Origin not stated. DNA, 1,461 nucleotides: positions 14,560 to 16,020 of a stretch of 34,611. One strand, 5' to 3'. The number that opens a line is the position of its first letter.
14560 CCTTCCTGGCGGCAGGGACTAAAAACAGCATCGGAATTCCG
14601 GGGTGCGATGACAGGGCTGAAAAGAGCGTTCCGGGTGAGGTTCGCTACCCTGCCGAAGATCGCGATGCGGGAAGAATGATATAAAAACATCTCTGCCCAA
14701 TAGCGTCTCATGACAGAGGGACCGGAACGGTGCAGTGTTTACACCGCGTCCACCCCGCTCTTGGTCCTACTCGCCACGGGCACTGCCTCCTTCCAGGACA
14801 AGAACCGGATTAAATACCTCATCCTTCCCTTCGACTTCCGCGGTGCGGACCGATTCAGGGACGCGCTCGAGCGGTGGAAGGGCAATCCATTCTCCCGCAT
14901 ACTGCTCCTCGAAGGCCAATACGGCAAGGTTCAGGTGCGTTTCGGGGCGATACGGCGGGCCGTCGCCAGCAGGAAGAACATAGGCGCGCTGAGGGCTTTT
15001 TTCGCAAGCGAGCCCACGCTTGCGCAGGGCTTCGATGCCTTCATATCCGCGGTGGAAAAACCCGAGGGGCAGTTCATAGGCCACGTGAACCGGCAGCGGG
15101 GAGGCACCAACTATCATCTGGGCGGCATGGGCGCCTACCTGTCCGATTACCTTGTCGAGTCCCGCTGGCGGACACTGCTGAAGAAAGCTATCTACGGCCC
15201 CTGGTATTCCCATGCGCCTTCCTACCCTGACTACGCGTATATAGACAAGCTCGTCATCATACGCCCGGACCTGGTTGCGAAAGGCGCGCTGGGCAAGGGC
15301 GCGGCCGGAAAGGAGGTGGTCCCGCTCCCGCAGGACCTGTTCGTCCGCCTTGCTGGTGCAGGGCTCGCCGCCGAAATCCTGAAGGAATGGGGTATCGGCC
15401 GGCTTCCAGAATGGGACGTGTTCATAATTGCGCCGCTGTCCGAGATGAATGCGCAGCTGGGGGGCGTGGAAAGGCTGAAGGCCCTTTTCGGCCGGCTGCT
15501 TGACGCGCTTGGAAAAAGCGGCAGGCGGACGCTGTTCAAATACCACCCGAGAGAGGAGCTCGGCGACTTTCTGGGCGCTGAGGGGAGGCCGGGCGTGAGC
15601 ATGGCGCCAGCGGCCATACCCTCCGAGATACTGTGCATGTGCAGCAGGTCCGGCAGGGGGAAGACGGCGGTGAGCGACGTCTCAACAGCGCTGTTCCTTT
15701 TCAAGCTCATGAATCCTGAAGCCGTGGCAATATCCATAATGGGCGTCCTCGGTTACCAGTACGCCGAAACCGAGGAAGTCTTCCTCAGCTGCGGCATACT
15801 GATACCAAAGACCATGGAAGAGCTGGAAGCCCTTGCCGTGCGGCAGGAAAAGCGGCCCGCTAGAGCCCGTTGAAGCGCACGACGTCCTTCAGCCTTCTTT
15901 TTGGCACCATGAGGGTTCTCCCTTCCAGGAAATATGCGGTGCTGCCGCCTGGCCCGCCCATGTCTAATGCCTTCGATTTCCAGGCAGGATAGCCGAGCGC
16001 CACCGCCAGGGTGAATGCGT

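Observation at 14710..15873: Stand-alone 387-aa ORF with a KYHPRE / IPSE region: candidate nonulosonic-acid transferase, or the missing PseG-like step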

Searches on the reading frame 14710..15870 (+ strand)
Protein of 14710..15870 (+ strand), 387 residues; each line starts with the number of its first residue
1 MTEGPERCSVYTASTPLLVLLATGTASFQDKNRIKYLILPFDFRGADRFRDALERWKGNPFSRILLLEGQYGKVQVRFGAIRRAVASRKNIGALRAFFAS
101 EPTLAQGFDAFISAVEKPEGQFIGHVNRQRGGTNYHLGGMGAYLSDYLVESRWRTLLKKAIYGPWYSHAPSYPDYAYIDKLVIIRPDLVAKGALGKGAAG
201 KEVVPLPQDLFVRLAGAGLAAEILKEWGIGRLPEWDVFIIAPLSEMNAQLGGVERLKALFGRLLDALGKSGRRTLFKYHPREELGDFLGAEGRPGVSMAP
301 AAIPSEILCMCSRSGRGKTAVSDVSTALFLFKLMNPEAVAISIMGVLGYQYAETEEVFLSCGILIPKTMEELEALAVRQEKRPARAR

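Call 4: search_protein_families(library=pfam, proteins=[window:14710-15870:+], max_evalue=10)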
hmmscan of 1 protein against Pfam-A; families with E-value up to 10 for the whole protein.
window:14710-15870:+ (387 aa): 0 families

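Call 5: search_protein_families(library=ncbifam, proteins=[window:14710-15870:+], max_evalue=10)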
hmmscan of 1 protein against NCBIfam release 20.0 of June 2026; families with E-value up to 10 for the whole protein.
window:14710-15870:+ (387 aa): 0 families

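Call 9: find_homologous_proteins(query=window:14710-15870:+, max_evalue=0.001)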
Query window:14710-15870:+ (387 aa): 1 proteins with E <= 0.001 among 8000 candidates.
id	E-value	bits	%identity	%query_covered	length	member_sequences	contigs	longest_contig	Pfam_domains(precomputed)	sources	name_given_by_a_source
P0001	1.0e-256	869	100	100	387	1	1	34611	-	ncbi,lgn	-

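Call 11: search_solved_structures(query=window:14710-15870:+, max_evalue=10, show_alignments=3)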
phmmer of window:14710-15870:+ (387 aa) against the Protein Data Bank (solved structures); distinct sequences matched with E-value up to 10: 1.
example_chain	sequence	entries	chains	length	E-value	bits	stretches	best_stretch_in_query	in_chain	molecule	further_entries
2d0i_A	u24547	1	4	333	0.46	12.5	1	162-270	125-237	dehydrogenase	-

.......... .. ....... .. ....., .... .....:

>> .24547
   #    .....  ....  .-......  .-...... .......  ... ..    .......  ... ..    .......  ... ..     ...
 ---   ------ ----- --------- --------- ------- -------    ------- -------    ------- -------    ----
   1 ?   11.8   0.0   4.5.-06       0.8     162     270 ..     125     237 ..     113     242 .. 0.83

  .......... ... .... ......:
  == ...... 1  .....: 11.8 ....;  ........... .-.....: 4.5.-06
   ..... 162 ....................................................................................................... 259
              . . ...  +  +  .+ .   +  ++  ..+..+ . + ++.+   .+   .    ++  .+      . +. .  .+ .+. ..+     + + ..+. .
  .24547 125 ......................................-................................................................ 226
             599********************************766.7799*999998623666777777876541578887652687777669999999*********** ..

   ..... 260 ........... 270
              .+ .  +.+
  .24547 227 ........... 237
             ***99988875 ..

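Call 13: find_encoding_contigs(protein=P0001, flank=10000, max_places=6)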
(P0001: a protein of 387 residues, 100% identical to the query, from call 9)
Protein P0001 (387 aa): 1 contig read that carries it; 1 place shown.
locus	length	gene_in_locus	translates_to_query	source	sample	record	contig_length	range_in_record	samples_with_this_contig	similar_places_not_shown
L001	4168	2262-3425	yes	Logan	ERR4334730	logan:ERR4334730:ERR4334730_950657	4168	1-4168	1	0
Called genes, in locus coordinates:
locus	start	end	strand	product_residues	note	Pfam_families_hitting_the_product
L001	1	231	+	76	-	?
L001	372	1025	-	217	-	PF13489:Methyltransf_23, PF13847:Methyltransf_31, PF08241:Methyltransf_11, PF08242:Methyltransf_12, PF13649:Methyltransf_25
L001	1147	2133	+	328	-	PF01522:Polysacc_deac_1 (weak)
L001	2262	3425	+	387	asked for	-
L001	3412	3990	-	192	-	PF14512:TM1586_NiRdase (faint), PF00881:Nitroreductase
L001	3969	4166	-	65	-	?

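Call 18: search_protein_representatives(protein=window:14710-15870:+)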
Query: 387 residues. Proteins with E-value up to 0.001 (for the whole library): 208; up to 1e-10: 74; up to 1e-30: 11. The best 150 are listed.
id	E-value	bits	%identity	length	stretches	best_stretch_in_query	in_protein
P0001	3.2e-257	868.9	100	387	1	1-387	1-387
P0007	3.5e-55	203.9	34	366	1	9-375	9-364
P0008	2.3e-42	161.7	32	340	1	9-372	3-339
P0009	6.3e-40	153.7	31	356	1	9-374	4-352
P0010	2.3e-36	142.0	32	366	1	10-373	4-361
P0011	2.5e-36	141.8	32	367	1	9-375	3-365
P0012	1.1e-35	139.8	34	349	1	9-372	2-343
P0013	1.1e-35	139.7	34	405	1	9-375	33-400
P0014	6.1e-33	130.7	30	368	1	9-380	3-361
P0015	2.6e-32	128.6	30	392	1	9-375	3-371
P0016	6.1e-32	127.4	29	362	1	10-373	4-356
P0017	2.3e-29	118.9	30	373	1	9-374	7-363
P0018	8.9e-29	117.0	28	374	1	9-373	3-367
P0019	3.5e-28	115.0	26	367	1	10-375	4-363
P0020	6.5e-28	114.2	27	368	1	9-373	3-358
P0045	1.8e-18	83.1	27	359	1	10-370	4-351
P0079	7.7e-11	57.9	23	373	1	9-344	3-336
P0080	1.1e-10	57.5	26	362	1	10-344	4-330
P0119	2.7e-08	49.6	27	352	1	10-342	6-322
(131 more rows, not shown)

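Call 21: search_protein_families(library=pfam, alignment_id=A1, max_evalue=1)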
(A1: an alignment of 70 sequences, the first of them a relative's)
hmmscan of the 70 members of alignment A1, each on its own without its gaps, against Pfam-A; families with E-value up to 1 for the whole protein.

A. member 1, P0001 (387 aa): 0 families

B. families by the number of members that match (of 70 scanned): 36 families (the first 25 are shown)
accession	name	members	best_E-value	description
PF07388.17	A-2_8-polyST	64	4.1e-23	Alpha-2,8-polysialyltransferase (POLYST)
PF07922.17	Glyco_transf_52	12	3.8e-06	Glycosyltransferase family 52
PF18854.6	baeRF_family10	2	0.073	Bacterial archaeo-eukaryotic release factor family 10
PF07209.17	DUF1415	1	0.0054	Protein of unknown function (DUF1415)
PF22214.1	Mec-4_10_cyt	1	0.0089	Mechanosensory ion channel subunit mec-4/10 cytosolic domain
PF05822.18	UMPH-1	1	0.013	Pyrimidine 5'-nucleotidase (UMPH-1)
PF02464.23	CinA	1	0.015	Competence-damaged protein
PF08621.15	RPAP1_N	1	0.02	RPAP1-like, N-terminal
PF23953.1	TPR_COPA_B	1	0.021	COPA/B TPR domain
PF11823.13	Se_S_carrier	1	0.027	Putative Se/S carrier protein-like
PF20147.5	Crinkler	1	0.038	Crinkler effector protein N-terminal domain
PF22145.1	GtfA_EBD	1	0.061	GtfA extended beta-sheet domain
PF06232.16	ATS3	1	0.068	Embryo-specific protein 3, (ATS3)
PF12627.12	PolyA_pol_RNAbd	1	0.073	Probable RNA and SrmB- binding site of polymerase A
PF24449.1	T4_y05I_N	1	0.076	y05I-like putative transcription factor N-terminal domain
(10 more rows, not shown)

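Call 22: search_solved_structures(query=A1, max_evalue=10, show_alignments=4)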
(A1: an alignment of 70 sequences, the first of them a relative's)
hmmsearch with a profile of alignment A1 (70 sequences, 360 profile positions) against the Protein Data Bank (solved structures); distinct sequences matched with E-value up to 10: 13.
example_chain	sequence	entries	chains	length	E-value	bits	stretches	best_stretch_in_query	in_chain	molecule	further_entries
2c84_A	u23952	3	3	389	0.017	17.5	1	253-295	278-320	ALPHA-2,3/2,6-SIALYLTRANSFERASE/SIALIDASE | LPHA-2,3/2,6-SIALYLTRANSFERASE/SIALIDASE | PROTEIN PM0188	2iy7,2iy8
8sv2_A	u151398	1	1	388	0.017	17.4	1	253-295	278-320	Alpha-2,3/2,6-sialyltransferase/sialidase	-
2ex1_A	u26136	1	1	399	0.018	17.4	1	253-295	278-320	a2,3-sialyltransferase, a2,a6-sialyltransferase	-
2ex0_A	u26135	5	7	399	0.018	17.4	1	253-295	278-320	a2,3-sialyltransferase, a2,6-sialyltransferase | Alpha-2,3/2,6-sialyltransferase/sialidase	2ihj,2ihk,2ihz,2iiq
2ilv_A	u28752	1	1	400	0.018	17.4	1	253-295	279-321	Alpha-2,3/2,6-sialyltransferase/sialidase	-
3s44_A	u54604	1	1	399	0.018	17.4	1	253-295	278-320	Alpha-2,3/2,6-sialyltransferase/sialidase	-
2ii6_A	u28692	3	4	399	0.018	17.4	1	253-295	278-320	Alpha-2,3/2,6-sialyltransferase/sialidase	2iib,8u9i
2c83_A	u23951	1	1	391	0.021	17.2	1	253-295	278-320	HYPOTHETICAL PROTEIN PM0188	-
4v39_A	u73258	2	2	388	0.064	15.6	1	253-295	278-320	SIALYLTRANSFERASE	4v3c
4v2u_A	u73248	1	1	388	0.076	15.3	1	253-295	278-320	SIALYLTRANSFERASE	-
4v38_A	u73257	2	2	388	0.076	15.3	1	253-295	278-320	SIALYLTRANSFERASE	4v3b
4neq_A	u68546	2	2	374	0.087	15.2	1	208-303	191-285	UDP-N-acetylglucosamine 2-epimerase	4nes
9e2g_3Q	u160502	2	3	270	1.1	11.5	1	115-145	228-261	MC8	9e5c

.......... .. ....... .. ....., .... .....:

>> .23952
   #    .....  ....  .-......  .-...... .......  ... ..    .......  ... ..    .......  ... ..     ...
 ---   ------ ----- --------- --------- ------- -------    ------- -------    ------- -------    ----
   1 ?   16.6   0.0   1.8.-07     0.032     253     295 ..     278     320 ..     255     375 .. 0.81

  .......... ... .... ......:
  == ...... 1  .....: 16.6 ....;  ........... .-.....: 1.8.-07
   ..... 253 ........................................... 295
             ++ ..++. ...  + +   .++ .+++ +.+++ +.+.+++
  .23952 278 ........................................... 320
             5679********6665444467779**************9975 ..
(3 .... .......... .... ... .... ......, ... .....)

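Call 27: find_homologous_proteins(query=A1, max_evalue=0.001)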
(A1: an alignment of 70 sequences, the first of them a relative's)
Query A1 (70 sequences) (387 aa, profile of the alignment): 2 proteins with E <= 0.001 among 8000 candidates.
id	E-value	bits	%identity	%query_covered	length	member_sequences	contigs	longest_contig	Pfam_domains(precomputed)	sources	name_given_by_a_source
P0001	1.7e-88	315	100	100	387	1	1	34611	-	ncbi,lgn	-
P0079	3.4e-85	304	22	96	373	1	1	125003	-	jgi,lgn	jgi:hypothetical protein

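Call 28: find_encoding_contigs(protein=P0007, flank=10000, max_places=4)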
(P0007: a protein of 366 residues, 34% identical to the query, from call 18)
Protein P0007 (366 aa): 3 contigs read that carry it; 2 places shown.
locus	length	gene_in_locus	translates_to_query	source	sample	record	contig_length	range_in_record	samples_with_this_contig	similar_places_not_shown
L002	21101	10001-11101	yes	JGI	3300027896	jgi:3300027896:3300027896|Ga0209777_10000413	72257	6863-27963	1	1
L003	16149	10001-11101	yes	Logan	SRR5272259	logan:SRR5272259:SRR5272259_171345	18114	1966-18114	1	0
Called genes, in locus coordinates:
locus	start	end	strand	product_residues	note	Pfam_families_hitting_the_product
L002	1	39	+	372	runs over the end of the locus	PF03102:NeuB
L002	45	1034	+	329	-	PF01073:3Beta_HSD, PF01370:Epimerase, PF02719:Polysacc_synt_2, PF04321:RmlD_sub_bind, PF07993:NAD_binding_4, PF13460:NAD_binding_10 (weak), PF16363:GDP_Man_Dehyd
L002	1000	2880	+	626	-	PF00483:NTP_transferase, PF12804:NTP_transf_3 (weak), PF25084:LbH_EIF2B (faint), PF00132:Hexapep, PF25087:GMPPB_C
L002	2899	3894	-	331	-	-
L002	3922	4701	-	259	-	PF00106:adh_short, PF01370:Epimerase, PF08659:KR, PF13561:adh_short_C2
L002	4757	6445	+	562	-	PF04101:Glyco_tran_28_C (weak), PF13480:Acetyltransf_6 (faint), PF00583:Acetyltransf_1, PF13302:Acetyltransf_3, PF13673:Acetyltransf_10, PF13508:Acetyltransf_7, PF08445:FR47 (weak)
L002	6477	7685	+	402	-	PF01041:DegT_DnrJ_EryC1, PF00155:Aminotran_1_2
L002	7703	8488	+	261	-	PF02348:CTP_transf_3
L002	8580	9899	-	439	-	PF00202:Aminotran_3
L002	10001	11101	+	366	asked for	PF07388:A-2_8-polyST (weak)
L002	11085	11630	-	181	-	PF13302:Acetyltransf_3, PF13420:Acetyltransf_4, PF13523:Acetyltransf_8 (weak), PF00583:Acetyltransf_1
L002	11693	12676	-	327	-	PF01522:Polysacc_deac_1, PF10096:DUF2334 (weak)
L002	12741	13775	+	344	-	PF20706:GT4-conflict, PF00534:Glycos_transf_1, PF13692:Glyco_trans_1_4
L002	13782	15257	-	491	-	PF02310:B12-binding, PF04055:Radical_SAM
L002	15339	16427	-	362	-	PF03706:LPG_synthase_TM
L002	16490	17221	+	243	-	PF00535:Glycos_transf_2, PF13641:Glyco_tranf_2_3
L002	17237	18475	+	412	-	PF01210:NAD_Gly3P_dh_N (faint), PF03446:NAD_binding_2 (faint), PF03721:UDPG_MGDP_dh_N, PF02153:PDH_N (faint), PF00984:UDPG_MGDP_dh, PF03720:UDPG_MGDP_dh_C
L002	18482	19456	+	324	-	PF01073:3Beta_HSD, PF01370:Epimerase, PF02719:Polysacc_synt_2 (weak), PF04321:RmlD_sub_bind, PF13460:NAD_binding_10, PF16363:GDP_Man_Dehyd, PF07993:NAD_binding_4 (weak)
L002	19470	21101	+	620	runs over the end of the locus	-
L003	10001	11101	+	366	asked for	PF07388:A-2_8-polyST (weak)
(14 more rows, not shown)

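Call 29: find_encoding_contigs(protein=P0079, flank=10000, max_places=4)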
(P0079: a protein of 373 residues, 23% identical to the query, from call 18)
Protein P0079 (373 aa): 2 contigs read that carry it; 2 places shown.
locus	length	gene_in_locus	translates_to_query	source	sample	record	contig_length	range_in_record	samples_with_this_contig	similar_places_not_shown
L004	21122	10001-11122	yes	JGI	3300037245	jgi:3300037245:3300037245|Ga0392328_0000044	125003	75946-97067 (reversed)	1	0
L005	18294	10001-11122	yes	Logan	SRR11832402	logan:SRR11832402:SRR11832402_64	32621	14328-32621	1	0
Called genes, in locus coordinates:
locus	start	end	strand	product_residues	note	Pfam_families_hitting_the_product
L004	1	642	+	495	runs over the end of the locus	PF01943:Polysacc_synt (weak), PF13440:Polysacc_synt_3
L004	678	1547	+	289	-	PF03102:NeuB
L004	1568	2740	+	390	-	PF02348:CTP_transf_3, PF08282:Hydrolase_3 (faint)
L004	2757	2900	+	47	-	-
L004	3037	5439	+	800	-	-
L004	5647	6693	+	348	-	PF00294:PfkB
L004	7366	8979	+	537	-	PF00682:HMGL-like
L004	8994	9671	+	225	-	PF02348:CTP_transf_3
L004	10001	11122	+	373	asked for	-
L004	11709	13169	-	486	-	-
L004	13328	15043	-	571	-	-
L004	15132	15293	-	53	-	-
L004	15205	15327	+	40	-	-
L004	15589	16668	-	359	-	PF04007:DUF354 (weak)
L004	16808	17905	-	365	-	PF00535:Glycos_transf_2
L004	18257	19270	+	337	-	PF01073:3Beta_HSD, PF01370:Epimerase, PF02719:Polysacc_synt_2, PF04321:RmlD_sub_bind, PF07993:NAD_binding_4, PF16363:GDP_Man_Dehyd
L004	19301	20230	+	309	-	PF01370:Epimerase, PF02719:Polysacc_synt_2 (faint), PF04321:RmlD_sub_bind, PF16363:GDP_Man_Dehyd (weak)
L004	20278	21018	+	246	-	PF00483:NTP_transferase, PF12804:NTP_transf_3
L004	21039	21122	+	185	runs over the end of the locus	PF00908:dTDP_sugar_isom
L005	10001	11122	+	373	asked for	-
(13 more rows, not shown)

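Call 31: predict_structure(alignment_id=A1)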
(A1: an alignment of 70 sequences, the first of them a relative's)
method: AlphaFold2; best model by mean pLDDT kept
length: 387 residues; sequences in the alignment: 70
mean_pLDDT: 92.8   pTM: 0.92
mean pLDDT of the five models: 92.8, 92.2, 91.9, 91.6, 91.4
residues with pLDDT >= 90: 325; 70-90: 41; 50-70: 19; < 50: 2
segments of 3 or more residues with pLDDT < 50: none
pLDDT, mean of each block of 10 residues (from residue 1): 81 97 98 97 95 98 95 66 94 98 97 96 98 95 82 96 96 94 94 87 96 96 96 95 90 94 98 96 96 97 95 81 95 94 96 94 97 92 57
secondary structure, 60 per line:
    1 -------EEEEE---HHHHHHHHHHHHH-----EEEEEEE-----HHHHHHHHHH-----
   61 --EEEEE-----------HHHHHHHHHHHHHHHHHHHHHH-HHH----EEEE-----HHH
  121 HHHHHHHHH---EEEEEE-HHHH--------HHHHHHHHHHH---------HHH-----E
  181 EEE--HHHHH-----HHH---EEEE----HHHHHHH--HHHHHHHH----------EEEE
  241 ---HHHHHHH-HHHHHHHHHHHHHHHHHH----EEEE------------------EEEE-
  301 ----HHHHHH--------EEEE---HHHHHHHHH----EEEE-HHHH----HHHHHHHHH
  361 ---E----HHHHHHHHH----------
elements in order: E8-12 H16-28 E34-40 H46-55 E63-67 H79-100 E109-112 H118-129 E133-138 H140-143 H152-162 E180-183 H186-190 E202-205 H210-216 H219-226 E237-240 H244-250 H252-269 E274-277 E296-299 H305-310 E319-322 H326-334 E339-342 H344-347 H352-360 H369-377
